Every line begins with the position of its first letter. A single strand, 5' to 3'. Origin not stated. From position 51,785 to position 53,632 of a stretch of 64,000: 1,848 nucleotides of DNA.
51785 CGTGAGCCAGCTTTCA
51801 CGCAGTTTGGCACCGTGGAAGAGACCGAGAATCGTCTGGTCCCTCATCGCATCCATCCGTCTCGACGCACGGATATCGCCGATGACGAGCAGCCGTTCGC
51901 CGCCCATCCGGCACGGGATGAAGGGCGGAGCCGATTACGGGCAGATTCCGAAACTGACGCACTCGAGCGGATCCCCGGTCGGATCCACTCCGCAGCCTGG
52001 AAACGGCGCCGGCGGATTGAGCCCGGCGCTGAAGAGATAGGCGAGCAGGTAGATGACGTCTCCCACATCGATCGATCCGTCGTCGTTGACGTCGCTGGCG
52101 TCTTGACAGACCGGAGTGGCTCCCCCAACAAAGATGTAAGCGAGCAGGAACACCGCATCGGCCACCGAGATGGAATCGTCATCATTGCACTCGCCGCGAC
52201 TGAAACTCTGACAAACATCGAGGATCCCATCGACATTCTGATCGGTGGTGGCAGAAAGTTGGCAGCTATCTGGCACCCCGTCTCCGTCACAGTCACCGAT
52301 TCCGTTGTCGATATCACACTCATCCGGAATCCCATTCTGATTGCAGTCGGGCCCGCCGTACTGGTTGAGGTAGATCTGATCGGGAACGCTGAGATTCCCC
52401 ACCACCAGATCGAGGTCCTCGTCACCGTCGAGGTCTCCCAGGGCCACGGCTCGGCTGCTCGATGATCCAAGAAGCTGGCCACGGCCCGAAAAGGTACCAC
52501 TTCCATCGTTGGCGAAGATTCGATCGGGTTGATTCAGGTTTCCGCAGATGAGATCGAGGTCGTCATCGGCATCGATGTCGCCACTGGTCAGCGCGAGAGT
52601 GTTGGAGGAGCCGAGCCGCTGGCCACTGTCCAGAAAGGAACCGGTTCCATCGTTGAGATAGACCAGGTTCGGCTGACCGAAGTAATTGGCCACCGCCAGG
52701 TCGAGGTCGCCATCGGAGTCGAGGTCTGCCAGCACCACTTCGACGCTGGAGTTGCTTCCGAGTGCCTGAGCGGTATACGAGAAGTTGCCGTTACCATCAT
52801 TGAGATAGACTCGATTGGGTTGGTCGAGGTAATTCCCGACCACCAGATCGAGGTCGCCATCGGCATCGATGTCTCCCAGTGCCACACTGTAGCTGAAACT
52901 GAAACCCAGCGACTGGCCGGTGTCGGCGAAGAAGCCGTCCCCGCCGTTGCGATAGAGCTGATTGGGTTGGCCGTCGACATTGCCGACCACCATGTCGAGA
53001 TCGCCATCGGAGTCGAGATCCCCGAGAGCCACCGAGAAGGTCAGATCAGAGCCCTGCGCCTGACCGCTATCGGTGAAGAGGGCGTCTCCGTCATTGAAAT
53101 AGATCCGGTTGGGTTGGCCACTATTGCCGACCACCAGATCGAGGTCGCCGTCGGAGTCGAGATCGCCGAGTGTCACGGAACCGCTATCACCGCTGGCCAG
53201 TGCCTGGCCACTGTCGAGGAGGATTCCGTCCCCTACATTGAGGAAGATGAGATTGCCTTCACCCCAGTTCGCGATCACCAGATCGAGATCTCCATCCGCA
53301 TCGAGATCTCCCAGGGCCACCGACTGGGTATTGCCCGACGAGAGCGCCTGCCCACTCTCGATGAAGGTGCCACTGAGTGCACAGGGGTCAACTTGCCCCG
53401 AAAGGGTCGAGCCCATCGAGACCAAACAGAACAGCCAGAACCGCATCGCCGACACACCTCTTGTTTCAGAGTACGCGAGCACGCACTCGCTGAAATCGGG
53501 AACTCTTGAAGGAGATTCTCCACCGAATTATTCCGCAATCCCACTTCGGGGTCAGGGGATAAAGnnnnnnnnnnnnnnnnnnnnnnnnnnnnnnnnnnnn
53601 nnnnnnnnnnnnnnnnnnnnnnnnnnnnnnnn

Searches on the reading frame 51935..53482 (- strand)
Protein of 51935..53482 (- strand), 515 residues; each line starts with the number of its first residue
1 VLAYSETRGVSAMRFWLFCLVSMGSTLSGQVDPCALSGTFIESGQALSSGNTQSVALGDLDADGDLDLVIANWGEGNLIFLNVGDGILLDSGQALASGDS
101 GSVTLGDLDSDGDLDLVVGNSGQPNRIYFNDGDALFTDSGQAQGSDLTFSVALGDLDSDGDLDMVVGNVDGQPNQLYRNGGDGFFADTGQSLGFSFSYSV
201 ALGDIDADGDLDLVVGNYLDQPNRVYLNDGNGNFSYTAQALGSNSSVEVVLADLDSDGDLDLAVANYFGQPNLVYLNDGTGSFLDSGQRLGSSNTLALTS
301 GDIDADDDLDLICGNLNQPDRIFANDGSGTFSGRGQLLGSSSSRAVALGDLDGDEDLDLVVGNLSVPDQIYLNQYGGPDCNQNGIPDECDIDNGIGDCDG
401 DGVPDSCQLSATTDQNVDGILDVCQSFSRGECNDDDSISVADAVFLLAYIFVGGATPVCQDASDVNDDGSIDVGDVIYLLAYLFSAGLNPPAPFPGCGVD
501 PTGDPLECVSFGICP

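Call 55: search_protein_families(library=pfam, proteins=[window:51935-53482:-], max_evalue=0.001)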
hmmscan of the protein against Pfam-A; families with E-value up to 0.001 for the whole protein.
window:51935-53482:- (515 aa): 4 families
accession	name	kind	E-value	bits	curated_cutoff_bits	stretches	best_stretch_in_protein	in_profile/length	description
PF13517.12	FG-GAP_3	-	1.4e-56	189.4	26.9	7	204-264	1-61/61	FG-GAP-like repeat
PF01839.29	FG-GAP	-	8.1e-22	77.1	22.1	2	196-226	1-35/37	FG-GAP repeat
PF14779.12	BBS1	-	9.6e-05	22.4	27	0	52-86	16-51/254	Ciliary BBSome complex subunit 1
PF00404.24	Dockerin_1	-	0.0008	20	22.9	1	432-483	4-56/57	Dockerin type I domain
